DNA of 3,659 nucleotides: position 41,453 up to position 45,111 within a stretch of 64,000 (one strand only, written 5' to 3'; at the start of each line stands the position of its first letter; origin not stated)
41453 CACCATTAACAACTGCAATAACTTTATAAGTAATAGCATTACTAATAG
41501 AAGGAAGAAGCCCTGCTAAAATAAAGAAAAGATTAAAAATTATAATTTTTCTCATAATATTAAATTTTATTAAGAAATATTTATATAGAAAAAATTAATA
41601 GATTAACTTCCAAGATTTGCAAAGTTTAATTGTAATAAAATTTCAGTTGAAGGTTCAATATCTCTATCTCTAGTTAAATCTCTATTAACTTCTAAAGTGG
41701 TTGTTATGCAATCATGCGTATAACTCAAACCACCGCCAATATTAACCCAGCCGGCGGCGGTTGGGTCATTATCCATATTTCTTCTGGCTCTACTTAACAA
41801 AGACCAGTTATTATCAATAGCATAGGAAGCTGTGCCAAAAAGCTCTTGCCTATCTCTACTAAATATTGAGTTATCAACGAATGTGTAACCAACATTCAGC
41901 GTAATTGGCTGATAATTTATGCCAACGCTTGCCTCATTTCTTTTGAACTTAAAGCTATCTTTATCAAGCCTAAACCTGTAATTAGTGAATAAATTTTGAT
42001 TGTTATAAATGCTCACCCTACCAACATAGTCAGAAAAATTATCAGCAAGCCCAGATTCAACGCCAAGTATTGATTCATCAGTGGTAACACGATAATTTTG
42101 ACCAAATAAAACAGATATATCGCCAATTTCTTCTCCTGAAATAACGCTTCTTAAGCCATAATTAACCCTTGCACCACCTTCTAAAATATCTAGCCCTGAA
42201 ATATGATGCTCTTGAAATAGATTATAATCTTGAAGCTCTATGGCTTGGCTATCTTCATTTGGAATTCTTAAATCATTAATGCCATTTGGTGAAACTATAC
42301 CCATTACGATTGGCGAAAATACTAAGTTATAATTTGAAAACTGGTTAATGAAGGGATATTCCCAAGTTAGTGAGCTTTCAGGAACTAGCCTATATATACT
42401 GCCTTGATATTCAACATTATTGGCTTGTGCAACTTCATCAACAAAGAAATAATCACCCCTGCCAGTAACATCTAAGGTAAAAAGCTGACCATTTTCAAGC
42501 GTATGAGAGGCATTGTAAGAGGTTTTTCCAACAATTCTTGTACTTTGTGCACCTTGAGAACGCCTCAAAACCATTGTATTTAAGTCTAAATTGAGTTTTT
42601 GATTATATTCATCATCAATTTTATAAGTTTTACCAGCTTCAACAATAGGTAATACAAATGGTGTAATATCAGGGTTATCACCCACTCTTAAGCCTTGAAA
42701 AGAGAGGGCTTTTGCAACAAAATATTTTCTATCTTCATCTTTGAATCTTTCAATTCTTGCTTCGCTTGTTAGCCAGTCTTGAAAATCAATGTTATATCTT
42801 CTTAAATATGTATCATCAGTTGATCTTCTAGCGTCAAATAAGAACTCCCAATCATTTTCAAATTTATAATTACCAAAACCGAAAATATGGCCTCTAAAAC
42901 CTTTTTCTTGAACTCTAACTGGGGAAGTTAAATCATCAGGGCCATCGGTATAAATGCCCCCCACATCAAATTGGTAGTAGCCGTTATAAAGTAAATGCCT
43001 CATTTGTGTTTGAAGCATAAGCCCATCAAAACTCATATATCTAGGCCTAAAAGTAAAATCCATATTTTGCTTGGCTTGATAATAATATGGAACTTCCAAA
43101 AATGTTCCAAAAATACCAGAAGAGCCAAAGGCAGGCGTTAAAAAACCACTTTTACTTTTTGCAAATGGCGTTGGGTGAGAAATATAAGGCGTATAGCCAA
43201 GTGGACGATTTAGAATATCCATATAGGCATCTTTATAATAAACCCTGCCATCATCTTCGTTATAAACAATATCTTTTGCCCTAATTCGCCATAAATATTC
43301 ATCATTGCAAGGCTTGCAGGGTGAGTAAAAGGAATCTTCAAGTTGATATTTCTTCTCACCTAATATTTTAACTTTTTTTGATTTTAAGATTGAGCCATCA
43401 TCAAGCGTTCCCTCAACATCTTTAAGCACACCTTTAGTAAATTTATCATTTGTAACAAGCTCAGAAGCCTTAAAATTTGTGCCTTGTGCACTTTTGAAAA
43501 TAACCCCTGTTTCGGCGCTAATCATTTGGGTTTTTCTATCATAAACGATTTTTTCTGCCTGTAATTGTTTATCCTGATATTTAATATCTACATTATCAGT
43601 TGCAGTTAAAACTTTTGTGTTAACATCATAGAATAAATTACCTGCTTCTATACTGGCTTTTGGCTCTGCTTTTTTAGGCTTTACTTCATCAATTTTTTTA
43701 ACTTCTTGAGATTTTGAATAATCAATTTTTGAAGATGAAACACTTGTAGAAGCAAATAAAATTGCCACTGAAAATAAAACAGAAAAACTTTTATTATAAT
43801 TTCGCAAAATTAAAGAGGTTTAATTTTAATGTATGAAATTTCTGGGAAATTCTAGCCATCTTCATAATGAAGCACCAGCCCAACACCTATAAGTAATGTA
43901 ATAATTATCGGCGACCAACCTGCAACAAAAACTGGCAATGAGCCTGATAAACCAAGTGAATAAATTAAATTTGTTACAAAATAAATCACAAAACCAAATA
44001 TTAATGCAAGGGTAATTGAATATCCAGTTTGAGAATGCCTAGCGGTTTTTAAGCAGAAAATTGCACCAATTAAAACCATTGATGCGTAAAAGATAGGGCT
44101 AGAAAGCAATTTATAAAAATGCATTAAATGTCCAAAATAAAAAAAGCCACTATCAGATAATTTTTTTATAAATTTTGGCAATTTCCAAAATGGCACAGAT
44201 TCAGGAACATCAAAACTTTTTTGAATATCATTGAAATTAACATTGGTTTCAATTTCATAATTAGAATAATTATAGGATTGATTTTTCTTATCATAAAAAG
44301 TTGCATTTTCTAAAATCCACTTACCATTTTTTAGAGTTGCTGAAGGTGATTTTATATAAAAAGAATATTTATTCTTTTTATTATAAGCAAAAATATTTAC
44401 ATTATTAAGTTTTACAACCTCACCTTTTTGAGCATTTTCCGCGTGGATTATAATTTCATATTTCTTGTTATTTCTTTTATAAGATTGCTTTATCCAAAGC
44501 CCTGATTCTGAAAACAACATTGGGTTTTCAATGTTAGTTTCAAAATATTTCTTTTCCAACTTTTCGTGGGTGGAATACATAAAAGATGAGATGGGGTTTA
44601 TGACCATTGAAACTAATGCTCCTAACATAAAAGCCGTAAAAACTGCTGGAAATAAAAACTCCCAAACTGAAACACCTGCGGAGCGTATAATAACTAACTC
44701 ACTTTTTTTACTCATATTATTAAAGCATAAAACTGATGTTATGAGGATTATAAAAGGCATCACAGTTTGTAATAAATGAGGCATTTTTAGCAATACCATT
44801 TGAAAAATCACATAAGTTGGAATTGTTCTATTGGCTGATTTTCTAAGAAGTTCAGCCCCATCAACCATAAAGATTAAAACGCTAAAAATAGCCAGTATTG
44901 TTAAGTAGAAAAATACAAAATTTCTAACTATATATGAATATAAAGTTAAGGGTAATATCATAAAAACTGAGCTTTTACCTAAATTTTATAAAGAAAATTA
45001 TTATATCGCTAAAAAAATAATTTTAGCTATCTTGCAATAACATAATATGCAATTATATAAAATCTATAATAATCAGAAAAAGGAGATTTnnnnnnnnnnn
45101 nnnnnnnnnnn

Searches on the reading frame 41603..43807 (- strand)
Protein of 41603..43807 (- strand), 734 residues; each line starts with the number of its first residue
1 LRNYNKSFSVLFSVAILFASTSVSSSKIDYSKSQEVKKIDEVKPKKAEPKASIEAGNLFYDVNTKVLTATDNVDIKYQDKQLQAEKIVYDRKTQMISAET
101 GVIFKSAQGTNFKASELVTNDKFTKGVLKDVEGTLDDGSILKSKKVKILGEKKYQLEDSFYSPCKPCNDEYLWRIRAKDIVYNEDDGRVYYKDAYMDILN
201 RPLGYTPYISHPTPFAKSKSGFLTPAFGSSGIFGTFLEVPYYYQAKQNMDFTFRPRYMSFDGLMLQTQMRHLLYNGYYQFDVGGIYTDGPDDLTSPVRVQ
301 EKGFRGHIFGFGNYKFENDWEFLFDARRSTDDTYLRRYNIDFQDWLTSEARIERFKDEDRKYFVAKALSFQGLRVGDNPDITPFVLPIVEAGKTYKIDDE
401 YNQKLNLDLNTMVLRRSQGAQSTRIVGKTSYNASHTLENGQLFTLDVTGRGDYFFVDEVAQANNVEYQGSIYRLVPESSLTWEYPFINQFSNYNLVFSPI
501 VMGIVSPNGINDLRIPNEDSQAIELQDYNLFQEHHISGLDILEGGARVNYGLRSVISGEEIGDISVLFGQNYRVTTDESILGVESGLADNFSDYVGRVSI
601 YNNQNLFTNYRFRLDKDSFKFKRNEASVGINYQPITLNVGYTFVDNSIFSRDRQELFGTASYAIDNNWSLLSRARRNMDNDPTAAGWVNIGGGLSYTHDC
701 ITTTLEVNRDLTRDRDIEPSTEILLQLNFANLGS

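Call 56: search_protein_families(library=pfam, proteins=[window:41603-43807:-], max_evalue=0.00001)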
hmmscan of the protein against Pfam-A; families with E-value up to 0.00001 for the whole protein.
window:41603-43807:- (734 aa): 1 family
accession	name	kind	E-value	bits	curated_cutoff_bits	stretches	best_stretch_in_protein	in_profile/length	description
PF04453.20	LptD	-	1.9e-44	153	22.4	1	304-668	2-384/384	LPS transport system D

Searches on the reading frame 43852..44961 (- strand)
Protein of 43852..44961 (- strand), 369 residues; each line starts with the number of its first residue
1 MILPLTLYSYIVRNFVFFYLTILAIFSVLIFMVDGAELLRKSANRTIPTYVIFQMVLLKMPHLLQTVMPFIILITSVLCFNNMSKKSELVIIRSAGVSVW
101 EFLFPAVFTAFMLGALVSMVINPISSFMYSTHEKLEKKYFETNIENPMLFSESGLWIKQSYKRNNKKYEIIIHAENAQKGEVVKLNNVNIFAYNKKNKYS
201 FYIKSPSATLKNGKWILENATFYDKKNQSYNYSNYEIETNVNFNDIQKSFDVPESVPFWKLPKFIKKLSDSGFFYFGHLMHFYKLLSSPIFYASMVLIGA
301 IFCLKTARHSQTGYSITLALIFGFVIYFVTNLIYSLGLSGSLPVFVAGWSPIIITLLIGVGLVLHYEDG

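Call 57: search_protein_families(library=pfam, proteins=[window:43852-44961:-], max_evalue=0.00001)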
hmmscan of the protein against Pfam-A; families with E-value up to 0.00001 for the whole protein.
window:43852-44961:- (369 aa): 1 family
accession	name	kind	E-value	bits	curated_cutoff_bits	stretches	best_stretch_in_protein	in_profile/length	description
PF03739.19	LptF_LptG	-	2.5e-63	214.7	27.9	1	10-363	2-351/353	Lipopolysaccharide export system permease LptF/LptG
